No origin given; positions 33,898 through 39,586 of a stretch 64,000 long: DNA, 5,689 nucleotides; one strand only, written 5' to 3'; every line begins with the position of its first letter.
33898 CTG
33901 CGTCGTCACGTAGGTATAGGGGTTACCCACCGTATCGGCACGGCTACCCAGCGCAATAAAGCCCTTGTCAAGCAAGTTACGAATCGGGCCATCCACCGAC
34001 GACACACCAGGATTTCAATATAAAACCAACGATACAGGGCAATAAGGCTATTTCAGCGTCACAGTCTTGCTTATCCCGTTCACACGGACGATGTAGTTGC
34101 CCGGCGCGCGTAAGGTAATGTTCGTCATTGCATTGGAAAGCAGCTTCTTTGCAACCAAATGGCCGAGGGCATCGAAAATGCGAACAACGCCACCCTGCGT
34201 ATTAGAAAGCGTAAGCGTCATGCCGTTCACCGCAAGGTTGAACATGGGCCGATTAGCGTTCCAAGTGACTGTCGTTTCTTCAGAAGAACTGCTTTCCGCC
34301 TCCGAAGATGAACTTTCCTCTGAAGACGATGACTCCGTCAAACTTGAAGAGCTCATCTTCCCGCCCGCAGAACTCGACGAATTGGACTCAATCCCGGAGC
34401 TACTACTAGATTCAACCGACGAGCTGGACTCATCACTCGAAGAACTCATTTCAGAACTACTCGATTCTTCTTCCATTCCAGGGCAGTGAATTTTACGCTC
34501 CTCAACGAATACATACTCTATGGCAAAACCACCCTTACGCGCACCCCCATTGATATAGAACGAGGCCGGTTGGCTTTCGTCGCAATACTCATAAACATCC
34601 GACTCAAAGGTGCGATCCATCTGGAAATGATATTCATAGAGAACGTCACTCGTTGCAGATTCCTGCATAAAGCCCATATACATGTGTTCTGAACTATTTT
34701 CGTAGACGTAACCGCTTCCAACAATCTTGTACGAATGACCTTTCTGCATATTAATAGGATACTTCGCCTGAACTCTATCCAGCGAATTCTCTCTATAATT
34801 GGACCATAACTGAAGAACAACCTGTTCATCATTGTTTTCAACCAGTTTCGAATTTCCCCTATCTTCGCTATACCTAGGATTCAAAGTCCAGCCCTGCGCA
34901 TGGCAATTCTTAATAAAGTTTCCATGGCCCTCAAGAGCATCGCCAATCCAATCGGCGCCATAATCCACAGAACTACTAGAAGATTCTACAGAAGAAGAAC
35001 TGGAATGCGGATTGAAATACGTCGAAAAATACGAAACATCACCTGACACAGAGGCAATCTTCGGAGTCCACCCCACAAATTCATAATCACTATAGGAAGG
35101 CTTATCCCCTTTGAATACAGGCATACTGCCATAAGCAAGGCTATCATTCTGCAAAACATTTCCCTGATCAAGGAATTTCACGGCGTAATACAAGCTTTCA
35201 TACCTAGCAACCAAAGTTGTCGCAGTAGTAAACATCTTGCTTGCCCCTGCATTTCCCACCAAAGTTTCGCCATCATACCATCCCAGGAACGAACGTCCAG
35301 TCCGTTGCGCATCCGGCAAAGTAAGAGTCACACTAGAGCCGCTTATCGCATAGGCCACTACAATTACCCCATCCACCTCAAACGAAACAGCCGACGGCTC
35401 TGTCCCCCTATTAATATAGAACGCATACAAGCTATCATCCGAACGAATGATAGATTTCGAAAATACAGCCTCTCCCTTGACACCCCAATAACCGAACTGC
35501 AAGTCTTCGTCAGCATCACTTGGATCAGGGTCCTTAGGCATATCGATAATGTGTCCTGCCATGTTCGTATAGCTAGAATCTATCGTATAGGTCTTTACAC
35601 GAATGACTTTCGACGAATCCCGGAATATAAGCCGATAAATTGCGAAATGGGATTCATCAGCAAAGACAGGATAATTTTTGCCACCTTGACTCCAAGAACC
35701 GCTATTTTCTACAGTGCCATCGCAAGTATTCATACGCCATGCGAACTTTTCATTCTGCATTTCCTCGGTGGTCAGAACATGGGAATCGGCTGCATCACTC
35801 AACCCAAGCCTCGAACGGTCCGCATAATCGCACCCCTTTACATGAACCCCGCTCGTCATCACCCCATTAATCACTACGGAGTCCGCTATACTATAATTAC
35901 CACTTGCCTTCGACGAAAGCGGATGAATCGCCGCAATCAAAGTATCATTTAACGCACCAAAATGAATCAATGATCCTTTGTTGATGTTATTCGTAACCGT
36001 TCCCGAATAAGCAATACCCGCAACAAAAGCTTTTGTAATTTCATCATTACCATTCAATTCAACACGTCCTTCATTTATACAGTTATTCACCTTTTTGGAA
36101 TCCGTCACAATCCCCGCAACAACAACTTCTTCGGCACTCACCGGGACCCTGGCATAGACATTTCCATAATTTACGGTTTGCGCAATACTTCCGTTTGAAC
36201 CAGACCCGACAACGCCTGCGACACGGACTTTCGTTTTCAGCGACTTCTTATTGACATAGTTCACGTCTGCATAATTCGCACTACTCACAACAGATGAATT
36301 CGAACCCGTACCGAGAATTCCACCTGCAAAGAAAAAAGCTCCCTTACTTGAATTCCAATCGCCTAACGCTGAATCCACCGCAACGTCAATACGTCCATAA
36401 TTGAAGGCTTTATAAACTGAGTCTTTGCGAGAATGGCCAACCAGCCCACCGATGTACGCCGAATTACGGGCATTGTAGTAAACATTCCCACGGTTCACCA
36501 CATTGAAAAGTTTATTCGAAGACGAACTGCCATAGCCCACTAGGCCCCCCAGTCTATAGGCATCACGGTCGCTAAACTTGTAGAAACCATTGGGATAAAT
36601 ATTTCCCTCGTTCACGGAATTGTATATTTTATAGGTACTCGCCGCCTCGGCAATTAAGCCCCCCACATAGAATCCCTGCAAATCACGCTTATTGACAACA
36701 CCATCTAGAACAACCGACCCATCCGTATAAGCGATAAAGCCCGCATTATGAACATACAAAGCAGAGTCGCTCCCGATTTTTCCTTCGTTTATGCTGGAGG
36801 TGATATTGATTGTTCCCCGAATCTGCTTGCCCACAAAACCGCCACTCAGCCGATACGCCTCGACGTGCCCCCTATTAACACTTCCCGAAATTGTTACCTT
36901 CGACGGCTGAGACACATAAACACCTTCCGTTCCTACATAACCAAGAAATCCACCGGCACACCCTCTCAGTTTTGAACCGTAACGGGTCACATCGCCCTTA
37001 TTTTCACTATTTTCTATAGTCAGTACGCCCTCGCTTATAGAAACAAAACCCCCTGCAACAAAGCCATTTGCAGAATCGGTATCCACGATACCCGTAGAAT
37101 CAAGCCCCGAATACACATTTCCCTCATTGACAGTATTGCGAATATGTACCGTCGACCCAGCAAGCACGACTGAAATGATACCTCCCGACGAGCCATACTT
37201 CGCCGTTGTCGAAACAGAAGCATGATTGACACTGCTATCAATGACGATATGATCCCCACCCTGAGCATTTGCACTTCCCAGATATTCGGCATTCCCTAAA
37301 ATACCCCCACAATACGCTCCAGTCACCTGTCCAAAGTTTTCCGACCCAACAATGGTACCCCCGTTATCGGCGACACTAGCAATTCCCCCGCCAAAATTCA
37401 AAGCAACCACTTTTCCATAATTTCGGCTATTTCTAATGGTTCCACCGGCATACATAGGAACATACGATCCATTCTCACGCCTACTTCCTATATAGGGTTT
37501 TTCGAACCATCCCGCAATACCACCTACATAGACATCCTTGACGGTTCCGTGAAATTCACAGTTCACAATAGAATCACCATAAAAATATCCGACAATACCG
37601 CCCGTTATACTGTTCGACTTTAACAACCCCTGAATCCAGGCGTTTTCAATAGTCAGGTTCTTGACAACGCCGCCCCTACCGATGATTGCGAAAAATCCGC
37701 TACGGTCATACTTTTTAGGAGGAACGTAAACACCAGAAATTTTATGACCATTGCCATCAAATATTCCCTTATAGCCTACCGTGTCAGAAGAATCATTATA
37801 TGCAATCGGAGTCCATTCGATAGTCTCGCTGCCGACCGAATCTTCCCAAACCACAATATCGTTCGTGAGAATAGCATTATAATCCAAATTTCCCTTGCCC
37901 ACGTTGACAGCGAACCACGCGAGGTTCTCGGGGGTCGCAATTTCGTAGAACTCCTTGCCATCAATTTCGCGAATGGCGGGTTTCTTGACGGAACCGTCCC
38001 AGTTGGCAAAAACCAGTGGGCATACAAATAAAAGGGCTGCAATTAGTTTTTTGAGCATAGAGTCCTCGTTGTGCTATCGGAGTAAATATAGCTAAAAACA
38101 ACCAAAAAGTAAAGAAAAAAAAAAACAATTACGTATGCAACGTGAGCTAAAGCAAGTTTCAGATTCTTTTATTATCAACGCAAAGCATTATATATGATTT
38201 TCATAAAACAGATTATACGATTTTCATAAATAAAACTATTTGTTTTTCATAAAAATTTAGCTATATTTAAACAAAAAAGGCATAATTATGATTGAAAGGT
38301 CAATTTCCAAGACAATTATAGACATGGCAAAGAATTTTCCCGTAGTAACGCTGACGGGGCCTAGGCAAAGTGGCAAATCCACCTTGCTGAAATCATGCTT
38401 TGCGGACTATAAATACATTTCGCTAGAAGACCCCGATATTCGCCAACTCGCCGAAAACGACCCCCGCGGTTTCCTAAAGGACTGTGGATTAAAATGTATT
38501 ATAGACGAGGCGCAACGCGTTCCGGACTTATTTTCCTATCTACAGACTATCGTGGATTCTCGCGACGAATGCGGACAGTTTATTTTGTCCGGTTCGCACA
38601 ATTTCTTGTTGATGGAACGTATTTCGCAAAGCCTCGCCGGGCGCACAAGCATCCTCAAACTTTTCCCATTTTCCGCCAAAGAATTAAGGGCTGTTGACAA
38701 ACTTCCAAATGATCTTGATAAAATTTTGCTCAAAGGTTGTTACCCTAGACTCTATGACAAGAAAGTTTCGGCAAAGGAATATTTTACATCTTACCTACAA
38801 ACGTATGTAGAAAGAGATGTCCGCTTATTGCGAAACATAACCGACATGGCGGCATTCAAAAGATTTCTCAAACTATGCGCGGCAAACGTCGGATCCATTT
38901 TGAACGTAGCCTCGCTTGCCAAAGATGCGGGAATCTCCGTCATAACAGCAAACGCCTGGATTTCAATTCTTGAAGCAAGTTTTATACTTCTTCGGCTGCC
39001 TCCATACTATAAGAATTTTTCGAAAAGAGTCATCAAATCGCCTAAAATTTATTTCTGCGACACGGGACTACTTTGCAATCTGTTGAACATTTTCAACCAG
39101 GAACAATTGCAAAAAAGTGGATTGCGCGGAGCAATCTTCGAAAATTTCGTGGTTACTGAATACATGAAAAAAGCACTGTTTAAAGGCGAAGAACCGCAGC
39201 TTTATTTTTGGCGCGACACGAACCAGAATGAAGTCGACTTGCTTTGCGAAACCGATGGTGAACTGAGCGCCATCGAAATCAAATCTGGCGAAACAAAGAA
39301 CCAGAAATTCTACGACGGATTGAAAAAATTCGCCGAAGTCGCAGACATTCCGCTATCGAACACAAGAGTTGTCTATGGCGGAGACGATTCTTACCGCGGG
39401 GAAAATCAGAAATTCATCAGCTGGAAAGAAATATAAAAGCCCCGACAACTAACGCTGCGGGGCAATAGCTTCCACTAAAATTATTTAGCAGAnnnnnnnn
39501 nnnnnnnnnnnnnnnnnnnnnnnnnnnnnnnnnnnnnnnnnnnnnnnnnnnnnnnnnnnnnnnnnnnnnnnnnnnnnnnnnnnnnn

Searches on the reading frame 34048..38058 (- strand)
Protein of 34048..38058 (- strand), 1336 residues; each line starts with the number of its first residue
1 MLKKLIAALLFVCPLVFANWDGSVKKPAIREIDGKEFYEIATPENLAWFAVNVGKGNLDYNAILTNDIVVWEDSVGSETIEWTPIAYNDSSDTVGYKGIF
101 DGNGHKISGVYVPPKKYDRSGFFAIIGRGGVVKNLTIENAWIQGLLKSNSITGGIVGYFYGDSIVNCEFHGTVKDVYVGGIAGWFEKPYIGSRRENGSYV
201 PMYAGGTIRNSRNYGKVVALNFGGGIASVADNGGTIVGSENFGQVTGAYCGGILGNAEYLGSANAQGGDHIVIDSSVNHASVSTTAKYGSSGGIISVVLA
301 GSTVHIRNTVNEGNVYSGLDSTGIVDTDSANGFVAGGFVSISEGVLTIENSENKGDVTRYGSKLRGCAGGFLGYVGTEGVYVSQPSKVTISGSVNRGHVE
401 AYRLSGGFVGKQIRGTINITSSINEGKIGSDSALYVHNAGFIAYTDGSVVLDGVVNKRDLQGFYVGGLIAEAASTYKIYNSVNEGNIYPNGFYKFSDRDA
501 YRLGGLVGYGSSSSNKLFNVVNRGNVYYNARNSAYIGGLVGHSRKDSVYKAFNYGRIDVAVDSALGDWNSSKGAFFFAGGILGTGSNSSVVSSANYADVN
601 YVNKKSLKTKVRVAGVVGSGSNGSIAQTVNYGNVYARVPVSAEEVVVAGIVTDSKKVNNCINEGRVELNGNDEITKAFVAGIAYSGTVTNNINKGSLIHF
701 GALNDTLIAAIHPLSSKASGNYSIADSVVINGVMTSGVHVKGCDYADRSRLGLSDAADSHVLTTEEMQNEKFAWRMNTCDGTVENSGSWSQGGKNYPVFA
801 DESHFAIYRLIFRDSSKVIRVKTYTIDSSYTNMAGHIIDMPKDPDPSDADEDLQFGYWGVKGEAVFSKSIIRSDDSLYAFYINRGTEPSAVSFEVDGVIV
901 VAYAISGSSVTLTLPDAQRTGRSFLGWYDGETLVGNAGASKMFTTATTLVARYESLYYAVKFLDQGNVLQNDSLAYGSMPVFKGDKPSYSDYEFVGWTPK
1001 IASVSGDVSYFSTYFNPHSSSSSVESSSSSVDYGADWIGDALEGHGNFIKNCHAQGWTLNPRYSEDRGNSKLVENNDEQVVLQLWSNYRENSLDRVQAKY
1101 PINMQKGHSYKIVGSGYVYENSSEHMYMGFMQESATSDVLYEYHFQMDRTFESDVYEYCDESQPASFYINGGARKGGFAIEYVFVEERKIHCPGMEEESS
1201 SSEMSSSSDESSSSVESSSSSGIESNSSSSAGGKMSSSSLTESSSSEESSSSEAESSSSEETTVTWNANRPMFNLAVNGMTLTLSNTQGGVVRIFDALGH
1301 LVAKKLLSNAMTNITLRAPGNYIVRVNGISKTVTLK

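Call 22: search_protein_families(library=pfam, proteins=[window:34048-38058:-], max_evalue=0.01)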
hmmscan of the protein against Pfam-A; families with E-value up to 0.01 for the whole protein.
window:34048-38058:- (1336 aa): 1 family
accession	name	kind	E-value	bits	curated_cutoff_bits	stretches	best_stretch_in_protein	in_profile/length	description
PF09479.16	Flg_new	-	5e-08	33.4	27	1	891-951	3-64/65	Listeria-Bacteroides repeat domain (List_Bact_rpt)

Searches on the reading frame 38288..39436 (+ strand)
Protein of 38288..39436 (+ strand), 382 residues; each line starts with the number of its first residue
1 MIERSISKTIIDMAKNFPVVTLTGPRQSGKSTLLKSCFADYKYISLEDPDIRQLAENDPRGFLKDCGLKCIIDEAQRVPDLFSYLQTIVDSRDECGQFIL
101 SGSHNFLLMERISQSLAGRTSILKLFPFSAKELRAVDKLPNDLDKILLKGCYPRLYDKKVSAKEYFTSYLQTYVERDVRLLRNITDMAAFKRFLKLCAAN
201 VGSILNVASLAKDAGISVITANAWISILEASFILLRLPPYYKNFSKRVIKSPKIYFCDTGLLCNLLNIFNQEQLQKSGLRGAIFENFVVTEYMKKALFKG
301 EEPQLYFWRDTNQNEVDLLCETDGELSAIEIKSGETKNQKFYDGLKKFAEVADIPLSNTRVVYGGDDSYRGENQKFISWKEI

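Call 22: search_protein_families(library=pfam, proteins=[window:38288-39436:+], max_evalue=0.01)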
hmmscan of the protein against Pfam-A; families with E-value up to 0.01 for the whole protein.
window:38288-39436:+ (382 aa): 3 families
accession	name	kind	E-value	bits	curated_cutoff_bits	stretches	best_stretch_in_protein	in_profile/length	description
PF13635.12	DUF4143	-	2.7e-50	170.7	28.1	1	175-334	1-160/160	Domain of unknown function (DUF4143)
PF13173.12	AAA_14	-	3.3e-28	98.7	27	1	17-133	2-128/129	AAA domain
PF13401.12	AAA_22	-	0.00023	21.9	27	0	71-106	89-126/130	AAA domain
